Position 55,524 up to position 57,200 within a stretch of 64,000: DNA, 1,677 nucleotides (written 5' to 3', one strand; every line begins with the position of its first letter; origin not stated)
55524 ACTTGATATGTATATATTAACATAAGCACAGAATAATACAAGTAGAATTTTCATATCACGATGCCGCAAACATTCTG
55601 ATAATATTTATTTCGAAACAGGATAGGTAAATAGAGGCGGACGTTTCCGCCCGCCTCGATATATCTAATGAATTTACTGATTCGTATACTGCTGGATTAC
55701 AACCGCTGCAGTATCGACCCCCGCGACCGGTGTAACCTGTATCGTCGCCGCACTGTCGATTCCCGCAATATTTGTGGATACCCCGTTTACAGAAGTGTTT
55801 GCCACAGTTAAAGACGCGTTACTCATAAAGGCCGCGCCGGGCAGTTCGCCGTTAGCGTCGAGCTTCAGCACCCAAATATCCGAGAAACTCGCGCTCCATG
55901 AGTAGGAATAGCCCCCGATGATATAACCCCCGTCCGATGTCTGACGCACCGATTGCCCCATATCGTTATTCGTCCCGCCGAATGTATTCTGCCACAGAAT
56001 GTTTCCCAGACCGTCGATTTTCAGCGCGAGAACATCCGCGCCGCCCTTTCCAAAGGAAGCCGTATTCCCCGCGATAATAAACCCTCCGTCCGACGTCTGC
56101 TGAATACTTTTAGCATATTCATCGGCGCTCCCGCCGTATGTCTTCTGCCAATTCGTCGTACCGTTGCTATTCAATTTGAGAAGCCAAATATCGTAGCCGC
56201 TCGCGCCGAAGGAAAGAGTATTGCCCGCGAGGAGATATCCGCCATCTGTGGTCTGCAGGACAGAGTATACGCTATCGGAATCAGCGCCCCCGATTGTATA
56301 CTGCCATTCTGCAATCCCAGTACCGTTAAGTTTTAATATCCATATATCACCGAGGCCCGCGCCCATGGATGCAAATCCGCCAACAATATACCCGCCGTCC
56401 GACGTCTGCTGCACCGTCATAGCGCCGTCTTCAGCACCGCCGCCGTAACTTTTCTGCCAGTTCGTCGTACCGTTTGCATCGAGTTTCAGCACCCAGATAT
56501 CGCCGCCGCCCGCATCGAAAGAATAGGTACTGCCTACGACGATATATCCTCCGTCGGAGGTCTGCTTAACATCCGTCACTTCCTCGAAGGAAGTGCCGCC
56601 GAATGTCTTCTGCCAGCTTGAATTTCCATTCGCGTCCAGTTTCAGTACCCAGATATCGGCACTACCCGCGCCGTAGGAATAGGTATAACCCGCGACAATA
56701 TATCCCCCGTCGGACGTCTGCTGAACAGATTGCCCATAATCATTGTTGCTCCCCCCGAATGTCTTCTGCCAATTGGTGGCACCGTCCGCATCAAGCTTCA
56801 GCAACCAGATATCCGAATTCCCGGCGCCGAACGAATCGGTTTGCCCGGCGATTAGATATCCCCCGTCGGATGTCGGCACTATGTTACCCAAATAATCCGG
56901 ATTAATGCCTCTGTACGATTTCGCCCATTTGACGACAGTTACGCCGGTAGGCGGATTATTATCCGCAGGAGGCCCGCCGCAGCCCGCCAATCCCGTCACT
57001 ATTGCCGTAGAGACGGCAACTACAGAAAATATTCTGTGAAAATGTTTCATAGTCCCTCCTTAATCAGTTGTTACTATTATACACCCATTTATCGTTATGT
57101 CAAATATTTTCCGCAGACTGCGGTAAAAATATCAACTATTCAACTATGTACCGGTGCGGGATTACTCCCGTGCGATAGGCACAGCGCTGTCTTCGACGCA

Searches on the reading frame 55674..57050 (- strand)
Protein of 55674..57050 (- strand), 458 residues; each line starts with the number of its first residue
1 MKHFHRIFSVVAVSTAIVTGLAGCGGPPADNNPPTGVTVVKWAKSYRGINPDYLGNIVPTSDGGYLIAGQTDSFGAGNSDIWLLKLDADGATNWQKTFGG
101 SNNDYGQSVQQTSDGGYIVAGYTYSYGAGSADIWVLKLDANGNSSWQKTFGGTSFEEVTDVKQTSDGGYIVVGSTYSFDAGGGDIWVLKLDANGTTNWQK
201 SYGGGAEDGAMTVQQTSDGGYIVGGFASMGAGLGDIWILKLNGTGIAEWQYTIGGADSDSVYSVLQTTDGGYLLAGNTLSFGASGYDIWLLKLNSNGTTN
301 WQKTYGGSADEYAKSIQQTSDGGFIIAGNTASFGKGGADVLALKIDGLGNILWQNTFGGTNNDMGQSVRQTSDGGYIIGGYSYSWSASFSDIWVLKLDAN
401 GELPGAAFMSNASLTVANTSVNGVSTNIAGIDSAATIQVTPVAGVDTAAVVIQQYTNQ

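Call 57: search_protein_families(library=pfam, proteins=[window:55674-57050:-], max_evalue=0.001)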
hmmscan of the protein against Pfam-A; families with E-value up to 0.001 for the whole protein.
window:55674-57050:- (458 aa): 1 family
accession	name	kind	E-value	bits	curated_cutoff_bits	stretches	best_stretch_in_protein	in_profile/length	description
PF17164.10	DUF5122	-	5.4e-14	52.6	27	0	113-143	2-31/36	Domain of unknown function (DUF5122) beta-propeller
